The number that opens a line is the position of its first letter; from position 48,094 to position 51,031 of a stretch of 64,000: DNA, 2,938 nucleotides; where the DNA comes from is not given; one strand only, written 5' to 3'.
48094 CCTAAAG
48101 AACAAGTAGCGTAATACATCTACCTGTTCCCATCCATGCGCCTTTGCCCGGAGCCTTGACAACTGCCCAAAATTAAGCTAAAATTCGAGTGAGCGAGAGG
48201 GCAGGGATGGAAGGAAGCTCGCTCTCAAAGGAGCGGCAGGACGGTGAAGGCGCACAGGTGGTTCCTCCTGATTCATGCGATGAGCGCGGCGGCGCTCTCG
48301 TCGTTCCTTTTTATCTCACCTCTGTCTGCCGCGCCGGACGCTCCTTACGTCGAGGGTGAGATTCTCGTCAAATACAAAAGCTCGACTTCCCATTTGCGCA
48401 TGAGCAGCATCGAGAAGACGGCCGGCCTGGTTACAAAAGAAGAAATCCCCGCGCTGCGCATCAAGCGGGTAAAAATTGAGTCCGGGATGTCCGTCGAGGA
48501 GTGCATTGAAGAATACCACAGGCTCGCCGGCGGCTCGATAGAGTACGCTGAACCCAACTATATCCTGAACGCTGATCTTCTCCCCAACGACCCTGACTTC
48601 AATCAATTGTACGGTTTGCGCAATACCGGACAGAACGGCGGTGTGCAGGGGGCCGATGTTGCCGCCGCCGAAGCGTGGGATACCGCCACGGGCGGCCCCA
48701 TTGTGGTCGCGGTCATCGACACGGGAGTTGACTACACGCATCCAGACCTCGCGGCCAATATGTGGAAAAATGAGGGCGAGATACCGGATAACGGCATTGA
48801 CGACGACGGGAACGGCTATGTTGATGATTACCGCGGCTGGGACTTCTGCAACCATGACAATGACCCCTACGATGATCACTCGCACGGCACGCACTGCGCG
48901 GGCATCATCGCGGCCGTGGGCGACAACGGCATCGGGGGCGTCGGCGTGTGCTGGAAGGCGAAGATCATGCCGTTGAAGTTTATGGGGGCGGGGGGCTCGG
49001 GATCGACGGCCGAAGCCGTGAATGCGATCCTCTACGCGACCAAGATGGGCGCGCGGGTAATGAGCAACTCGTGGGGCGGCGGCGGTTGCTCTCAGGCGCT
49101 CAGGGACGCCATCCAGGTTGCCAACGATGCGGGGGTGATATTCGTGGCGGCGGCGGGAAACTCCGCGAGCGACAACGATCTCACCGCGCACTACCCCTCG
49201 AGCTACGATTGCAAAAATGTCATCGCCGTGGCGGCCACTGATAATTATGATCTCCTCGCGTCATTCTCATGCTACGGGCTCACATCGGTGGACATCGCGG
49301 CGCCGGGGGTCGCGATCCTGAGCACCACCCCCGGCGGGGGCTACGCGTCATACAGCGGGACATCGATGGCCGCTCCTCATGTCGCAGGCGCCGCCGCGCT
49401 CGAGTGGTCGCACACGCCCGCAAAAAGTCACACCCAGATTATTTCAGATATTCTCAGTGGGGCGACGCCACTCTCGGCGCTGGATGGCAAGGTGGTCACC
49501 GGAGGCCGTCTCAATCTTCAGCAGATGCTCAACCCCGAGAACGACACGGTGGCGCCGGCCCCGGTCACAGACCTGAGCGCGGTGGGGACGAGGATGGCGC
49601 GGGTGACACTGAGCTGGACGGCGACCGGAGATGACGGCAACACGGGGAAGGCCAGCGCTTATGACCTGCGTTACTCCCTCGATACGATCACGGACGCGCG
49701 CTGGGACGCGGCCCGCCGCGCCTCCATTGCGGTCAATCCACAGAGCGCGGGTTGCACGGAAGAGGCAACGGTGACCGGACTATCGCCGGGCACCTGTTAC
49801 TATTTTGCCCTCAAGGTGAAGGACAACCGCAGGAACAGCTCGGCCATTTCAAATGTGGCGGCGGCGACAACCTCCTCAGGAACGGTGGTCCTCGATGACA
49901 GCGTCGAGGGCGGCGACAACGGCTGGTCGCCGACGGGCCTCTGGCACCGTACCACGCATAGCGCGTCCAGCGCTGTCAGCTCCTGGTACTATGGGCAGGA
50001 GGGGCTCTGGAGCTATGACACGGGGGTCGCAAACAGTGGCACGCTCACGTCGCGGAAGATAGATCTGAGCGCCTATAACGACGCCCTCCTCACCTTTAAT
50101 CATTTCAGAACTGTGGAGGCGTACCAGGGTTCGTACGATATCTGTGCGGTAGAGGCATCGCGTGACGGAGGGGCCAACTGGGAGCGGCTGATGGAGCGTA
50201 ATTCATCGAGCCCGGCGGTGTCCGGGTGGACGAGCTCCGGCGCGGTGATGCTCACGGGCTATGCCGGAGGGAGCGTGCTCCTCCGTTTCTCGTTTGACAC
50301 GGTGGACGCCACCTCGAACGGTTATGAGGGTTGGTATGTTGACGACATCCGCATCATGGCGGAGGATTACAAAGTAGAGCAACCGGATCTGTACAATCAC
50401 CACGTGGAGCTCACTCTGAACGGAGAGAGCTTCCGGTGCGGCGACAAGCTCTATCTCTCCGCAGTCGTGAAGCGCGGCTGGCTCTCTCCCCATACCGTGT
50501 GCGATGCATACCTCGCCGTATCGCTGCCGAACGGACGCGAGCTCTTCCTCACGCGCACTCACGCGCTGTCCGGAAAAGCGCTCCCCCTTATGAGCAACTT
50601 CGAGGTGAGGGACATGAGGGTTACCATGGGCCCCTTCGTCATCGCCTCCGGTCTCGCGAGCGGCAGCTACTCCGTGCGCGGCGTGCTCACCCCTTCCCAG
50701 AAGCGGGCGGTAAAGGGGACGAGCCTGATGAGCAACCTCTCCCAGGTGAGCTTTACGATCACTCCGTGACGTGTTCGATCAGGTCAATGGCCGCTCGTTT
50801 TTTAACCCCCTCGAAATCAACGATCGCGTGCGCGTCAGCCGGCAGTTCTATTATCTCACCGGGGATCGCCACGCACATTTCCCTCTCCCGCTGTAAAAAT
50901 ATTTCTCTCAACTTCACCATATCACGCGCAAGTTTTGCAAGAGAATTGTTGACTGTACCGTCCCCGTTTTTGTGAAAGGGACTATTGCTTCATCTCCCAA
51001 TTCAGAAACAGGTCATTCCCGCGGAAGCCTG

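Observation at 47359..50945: Secreted S8 peptidase cassette (with AT-rich promoter region) flanked by diverged ~180-bp duplicates of the hypC 5' end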

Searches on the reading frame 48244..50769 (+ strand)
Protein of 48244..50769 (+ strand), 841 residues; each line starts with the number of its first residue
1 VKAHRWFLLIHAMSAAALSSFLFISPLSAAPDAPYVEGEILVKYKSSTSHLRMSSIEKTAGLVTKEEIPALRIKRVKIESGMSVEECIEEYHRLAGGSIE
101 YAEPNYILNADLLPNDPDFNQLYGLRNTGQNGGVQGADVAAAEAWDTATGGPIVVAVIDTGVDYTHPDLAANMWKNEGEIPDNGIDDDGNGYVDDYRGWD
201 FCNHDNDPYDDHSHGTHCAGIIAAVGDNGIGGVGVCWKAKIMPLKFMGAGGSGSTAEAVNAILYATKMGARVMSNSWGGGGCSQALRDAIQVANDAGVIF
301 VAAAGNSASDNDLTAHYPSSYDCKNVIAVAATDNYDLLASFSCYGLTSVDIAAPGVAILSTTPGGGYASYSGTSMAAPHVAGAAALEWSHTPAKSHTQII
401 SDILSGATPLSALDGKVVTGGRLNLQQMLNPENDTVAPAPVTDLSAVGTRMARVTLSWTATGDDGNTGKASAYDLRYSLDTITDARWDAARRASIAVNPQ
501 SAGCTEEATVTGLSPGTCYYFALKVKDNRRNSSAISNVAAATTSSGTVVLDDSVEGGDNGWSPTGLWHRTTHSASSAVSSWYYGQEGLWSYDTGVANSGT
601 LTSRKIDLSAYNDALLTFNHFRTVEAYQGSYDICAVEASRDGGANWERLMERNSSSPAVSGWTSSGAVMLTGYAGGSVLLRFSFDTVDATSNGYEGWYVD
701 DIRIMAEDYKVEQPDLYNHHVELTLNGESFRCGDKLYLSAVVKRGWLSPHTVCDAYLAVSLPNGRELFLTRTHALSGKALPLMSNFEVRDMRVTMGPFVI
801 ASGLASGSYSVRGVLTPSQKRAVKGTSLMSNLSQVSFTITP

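Call 9: search_protein_families(library=pfam, proteins=[window:48244-50769:+])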
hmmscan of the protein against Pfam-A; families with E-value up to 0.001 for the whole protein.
window:48244-50769:+ (841 aa): 5 families
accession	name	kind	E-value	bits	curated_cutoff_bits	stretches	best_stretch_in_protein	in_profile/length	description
PF00082.27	Peptidase_S8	-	2.9e-62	211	21.8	1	153-401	4-267/288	Subtilase family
PF22148.1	Fervidolysin_NPro-like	-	1.1e-14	55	21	1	28-105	8-81/81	Fervidolysin N-terminal prodomain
PF20773.4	InhA-like_MAM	-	3.9e-05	23.7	26.9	1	601-707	52-165/191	Immune inhibitor A-like, MAM domain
PF00041.27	fn3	-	7.6e-05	23.3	25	1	440-529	2-72/84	Fibronectin type III domain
PF16656.11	Pur_ac_phosph_N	-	0.00094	20.1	30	0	451-533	12-86/93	Purple acid Phosphatase, N-terminal domain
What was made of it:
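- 48244..50769 (+): S8 subtilase, 841 aa: signal-peptide-like N-terminus, fervidolysin-type prodomain, S8 catalytic domain, fn3-like and MAM-like C-terminal domains. Pfam Peptidase_S8 211 bits and Fervidolysin_NPro-like 55 bits (call 9).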

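Call 10: find_related_loci(query=window:48244-50769:+, collection=genome_contigs, flank=10000)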
Query window:48244-50769:+ (841 aa) in genome_contigs; peptide patterns used: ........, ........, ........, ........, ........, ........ (x = any residue, [..] = any of these).
56 stretches matched a pattern; 13 encode a relative of the query (tblastn E <= 1e-3); 13 distinct loci.
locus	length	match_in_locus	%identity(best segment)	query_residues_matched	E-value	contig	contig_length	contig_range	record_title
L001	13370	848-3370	75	1-839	0e+0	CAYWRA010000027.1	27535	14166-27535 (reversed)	MAG TPA_asm: uncultured bacterium isolate binchicken_co261_19 genome assembly, contig: NODE_59_length_27535_cov_5.427875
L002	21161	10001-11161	53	39-429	2e-116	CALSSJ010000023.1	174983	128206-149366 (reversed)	MAG: uncultured Lentisphaerales bacterium isolate AE_MB156 genome assembly, contig: contig_25379_AE_MB156, whole genome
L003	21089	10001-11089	48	98-442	2e-91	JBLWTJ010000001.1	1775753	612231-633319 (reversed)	MAG: Bacteriovoracaceae bacterium isolate EA05-03 A05maxbin.018RE.5K@1, whole genome shotgun sequence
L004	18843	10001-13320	51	35-439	3e-112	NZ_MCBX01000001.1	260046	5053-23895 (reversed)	Candidatus Marithrix sp. Canyon 246 clone 3 NODE_2_length_260046_cov_196.351_ID_853, whole genome shotgun sequence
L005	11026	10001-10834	47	111-389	3e-56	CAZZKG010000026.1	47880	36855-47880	MAG TPA_asm: uncultured Gemmatimonadota bacterium isolate binchicken_co275_191 genome assembly, contig: NODE_679_length_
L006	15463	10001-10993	39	115-390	2e-45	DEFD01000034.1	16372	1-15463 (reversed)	MAG TPA_asm: Bacteroidales bacterium UBA2861 UBA2861_contig_33664, whole genome shotgun sequence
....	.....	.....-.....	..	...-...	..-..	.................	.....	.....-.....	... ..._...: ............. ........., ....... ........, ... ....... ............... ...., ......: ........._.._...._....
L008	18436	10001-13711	33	110-450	4e-37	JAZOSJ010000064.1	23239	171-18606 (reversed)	MAG: Alistipes sp. isolate T1900045544_YK20190238.MAGScoT_cleanbin_000017 SGB_7840_k141_1496287, whole genome shotgun se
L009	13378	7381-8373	35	115-390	4e-35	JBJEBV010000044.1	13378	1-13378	MAG: Candidatus Cryptobacteroides sp. isolate FUKU07_bin.018 NODE_1843_length_13378_cov_24.211514, whole genome shotgun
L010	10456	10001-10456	41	34-188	3e-27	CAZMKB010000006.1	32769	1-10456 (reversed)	MAG TPA_asm: uncultured Gemmatimonadota bacterium isolate SRP141376_co1_256 genome assembly, contig: NODE_3130_length_32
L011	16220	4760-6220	31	439-722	7e-22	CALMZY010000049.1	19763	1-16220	MAG TPA_asm: uncultured Lentisphaerae bacterium isolate SRR8868559_bin.156_CONCOCT_v1.1_MAG genome assembly, contig: ERZ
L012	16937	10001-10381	30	582-704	6e-9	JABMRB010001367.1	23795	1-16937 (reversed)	MAG: Candidatus Nealsonbacteria bacterium isolate bin.20 k141_6822497, whole genome shotgun sequence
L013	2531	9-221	38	653-721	2e-8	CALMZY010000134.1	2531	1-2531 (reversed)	MAG TPA_asm: uncultured Lentisphaerae bacterium isolate SRR8868559_bin.156_CONCOCT_v1.1_MAG genome assembly, contig: ERZ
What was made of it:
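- Tried and rejected: The genome scan with S8 (call 10) gave one close relative, L001.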

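Call 15: find_encoding_contigs(protein=window:48244-50769:+, flank=10000)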
Protein window:48244-50769:+ (841 aa): 5 contigs read that carry it; 2 places shown.
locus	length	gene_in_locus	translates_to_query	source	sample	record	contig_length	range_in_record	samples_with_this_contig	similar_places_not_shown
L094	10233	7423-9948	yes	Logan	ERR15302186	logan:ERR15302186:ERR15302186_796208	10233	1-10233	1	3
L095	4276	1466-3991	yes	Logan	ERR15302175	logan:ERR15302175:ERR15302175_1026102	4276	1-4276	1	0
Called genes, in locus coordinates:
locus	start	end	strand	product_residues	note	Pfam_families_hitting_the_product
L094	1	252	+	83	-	?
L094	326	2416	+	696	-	PF02366:PMT, PF13231:PMT_2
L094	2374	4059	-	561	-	-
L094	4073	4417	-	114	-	PF01155:HypA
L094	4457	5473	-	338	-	PF00586:AIRS, PF02769:AIRS_C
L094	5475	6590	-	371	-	PF01924:HypD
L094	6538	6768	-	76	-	PF01455:HupF_HypC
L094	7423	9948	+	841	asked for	PF22148:Fervidolysin_NPro-like, PF00082:Peptidase_S8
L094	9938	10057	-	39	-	PF01455:HupF_HypC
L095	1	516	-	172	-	?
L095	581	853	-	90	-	PF01455:HupF_HypC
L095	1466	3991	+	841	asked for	PF22148:Fervidolysin_NPro-like, PF00082:Peptidase_S8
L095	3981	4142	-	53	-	PF01455:HupF_HypC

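Call 41: find_homologous_proteins(query=window:48244-50769:+, max_evalue=1e-100)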
Query window:48244-50769:+ (841 aa): 2756 proteins with E <= 1e-100 among 8000 candidates; the best 120 are listed.
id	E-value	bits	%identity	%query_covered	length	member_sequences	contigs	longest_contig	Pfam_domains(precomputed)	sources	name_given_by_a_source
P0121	0.0e+0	1915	100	100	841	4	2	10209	PF22148.2,PF00082.28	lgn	-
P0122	0.0e+0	1676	87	100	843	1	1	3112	PF22148.2,PF00082.28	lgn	-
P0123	0.0e+0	1619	84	100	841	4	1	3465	PF22148.2,PF00082.28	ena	-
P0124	0.0e+0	1613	83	100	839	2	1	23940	PF22148.2,PF20773.6,PF00041.28,PF00082.28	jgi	-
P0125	0.0e+0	1572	82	100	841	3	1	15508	PF22148.2,PF20773.6,PF00082.28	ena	-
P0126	0.0e+0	1466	76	100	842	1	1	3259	PF22148.2,PF20773.6,PF00082.28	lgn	-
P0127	0.0e+0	1416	74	100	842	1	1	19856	PF22148.2,PF20773.6,PF00082.28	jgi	jgi:subtilisin family serine protease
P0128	0.0e+0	1363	72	100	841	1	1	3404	PF22148.2,PF00082.28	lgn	-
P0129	0.0e+0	1303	50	84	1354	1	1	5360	PF22148.2,PF25788.3,PF00041.28,PF00082.28,PF10179.16,PF16656.12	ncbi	ncbi:MAG: S8 family serine peptidase [Bacteroidota bacterium]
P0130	0.0e+0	1231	47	82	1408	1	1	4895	PF22148.2,PF25059.2,PF00041.28,PF00082.28,PF16656.12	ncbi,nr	ncbi:MAG: S8 family serine peptidase, partial [Chlamydiota bacterium]|nr:S8 family serine peptidase 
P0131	0.0e+0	1132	61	100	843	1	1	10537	PF22148.2,PF00082.28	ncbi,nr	ncbi:MAG: S8 family serine peptidase [Candidatus Aureabacteria bacterium]|nr:S8 family serine peptid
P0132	0.0e+0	1131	62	100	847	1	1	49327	PF22148.2,PF00041.28,PF00082.28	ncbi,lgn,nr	ncbi:MAG: S8 family serine peptidase [Candidatus Aureabacteria bacterium]|nr:S8 family serine peptid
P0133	0.0e+0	1125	62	98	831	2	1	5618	PF22148.2,PF20773.6,PF00041.28,PF00082.28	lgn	-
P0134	0.0e+0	1105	60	98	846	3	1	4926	PF22148.2,PF00041.28,PF00082.28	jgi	jgi:subtilisin family serine protease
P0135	0.0e+0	1101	60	100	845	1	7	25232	PF22148.2,PF00082.28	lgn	-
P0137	2.4e-270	917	88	54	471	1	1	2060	PF20773.6,PF00041.28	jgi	jgi:hypothetical protein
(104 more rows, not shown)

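Call 42: find_encoding_contigs(protein=P0122, flank=10000, max_places=3)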
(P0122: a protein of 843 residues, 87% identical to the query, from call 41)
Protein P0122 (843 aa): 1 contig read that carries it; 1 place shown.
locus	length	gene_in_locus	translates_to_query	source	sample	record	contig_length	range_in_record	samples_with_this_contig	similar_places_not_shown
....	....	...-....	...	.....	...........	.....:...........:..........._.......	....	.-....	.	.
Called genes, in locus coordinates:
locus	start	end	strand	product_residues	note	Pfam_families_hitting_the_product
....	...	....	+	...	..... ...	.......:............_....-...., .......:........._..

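Call 43: find_encoding_contigs(protein=P0124, flank=10000, max_places=3)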
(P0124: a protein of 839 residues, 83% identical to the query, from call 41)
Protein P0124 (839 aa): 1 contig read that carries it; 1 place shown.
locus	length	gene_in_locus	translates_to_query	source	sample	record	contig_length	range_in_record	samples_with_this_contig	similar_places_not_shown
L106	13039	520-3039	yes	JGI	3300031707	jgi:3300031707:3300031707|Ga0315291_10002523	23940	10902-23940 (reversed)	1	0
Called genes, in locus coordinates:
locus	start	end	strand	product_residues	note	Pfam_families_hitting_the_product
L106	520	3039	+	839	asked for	PF22148:Fervidolysin_NPro-like, PF00082:Peptidase_S8, PF00041:fn3 (faint), PF20773:InhA-like_MAM (faint)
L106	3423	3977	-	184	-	PF01161:PBP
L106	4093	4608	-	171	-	PF00578:AhpC-TSA, PF08534:Redoxin, PF00255:GSHPx (weak), PF14595:Thioredoxin_9 (weak), PF00085:Thioredoxin (weak), PF13098:Thioredoxin_2, PF13905:Thioredoxin_8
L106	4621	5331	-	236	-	PF02683:DsbD_TM, PF13386:DsbD_2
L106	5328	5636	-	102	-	PF00085:Thioredoxin, PF13098:Thioredoxin_2, PF13192:Thioredoxin_3 (weak)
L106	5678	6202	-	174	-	PF00210:Ferritin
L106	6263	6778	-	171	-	PF02915:Rubrerythrin (faint)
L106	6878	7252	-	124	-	PF06397:Desulfoferrod_N, PF01880:Desulfoferrodox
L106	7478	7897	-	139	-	PF01475:FUR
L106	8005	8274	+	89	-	-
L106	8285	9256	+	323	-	PF01841:Transglut_core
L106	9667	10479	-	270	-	PF00656:Peptidase_C14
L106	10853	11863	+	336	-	PF01515:PTA_PTB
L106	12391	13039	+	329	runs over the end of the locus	PF04184:ST7, PF13428:TPR_14 (faint), PF14559:TPR_19 (faint), PF00515:TPR_1 (faint), PF12895:ANAPC3 (weak), PF02810:SEC-C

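Call 44: find_encoding_contigs(protein=P0132, flank=10000, max_places=2)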
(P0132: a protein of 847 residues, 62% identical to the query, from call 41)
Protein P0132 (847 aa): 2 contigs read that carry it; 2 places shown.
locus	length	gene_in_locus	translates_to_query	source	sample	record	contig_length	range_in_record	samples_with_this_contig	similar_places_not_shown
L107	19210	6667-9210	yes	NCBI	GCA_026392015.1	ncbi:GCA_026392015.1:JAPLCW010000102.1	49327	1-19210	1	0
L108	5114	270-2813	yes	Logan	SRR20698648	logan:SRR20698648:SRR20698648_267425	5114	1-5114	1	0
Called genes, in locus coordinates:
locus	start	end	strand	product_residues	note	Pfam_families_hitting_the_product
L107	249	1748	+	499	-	PF13641:Glyco_tranf_2_3, PF00535:Glycos_transf_2, PF13632:Glyco_trans_2_3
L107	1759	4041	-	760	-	PF02310:B12-binding, PF04055:Radical_SAM, PF13506:Glyco_transf_21 (weak), PF00535:Glycos_transf_2, PF13641:Glyco_tranf_2_3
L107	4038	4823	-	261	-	PF13489:Methyltransf_23, PF07021:MetW, PF08241:Methyltransf_11, PF08242:Methyltransf_12 (weak)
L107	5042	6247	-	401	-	PF13439:Glyco_transf_4 (faint), PF20706:GT4-conflict, PF00534:Glycos_transf_1, PF13692:Glyco_trans_1_4, PF13524:Glyco_trans_1_2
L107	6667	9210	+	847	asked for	PF22148:Fervidolysin_NPro-like, PF00082:Peptidase_S8, PF00041:fn3 (faint)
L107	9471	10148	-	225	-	PF11249:DUF3047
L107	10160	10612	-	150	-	-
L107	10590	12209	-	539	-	PF00890:FAD_binding_2, PF01266:DAO, PF02910:Succ_DH_flav_C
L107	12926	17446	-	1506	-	-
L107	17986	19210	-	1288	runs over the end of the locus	-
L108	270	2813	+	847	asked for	PF22148:Fervidolysin_NPro-like, PF00082:Peptidase_S8, PF00041:fn3 (faint)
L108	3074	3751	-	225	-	PF11249:DUF3047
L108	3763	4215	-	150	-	-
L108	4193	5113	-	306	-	?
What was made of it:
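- The S8 orthologue in L107 is not next to hyp genes in the contig stretch examined (call 44).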

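Call 63: find_encoding_contigs(protein=P0137, flank=10000, max_places=3)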
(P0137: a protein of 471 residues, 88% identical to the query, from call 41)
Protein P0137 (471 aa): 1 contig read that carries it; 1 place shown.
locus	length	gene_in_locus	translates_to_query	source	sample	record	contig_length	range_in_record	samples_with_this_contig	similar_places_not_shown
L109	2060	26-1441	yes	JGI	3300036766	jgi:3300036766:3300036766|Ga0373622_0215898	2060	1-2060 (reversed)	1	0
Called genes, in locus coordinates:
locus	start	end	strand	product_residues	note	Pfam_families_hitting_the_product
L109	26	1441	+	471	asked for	PF00041:fn3 (weak), PF20773:InhA-like_MAM (faint)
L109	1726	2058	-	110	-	?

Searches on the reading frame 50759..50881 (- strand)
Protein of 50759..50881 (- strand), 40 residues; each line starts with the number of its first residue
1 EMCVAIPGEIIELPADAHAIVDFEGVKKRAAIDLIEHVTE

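Call 9: search_protein_families(library=pfam, proteins=[window:50759-50881:-])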
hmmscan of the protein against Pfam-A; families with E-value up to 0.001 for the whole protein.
window:50759-50881:- (40 aa): 1 family
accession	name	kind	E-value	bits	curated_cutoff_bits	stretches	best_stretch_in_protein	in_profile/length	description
PF01455.23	HupF_HypC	-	2.2e-09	37.7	28.5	1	2-38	1-36/65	HupF/HypC family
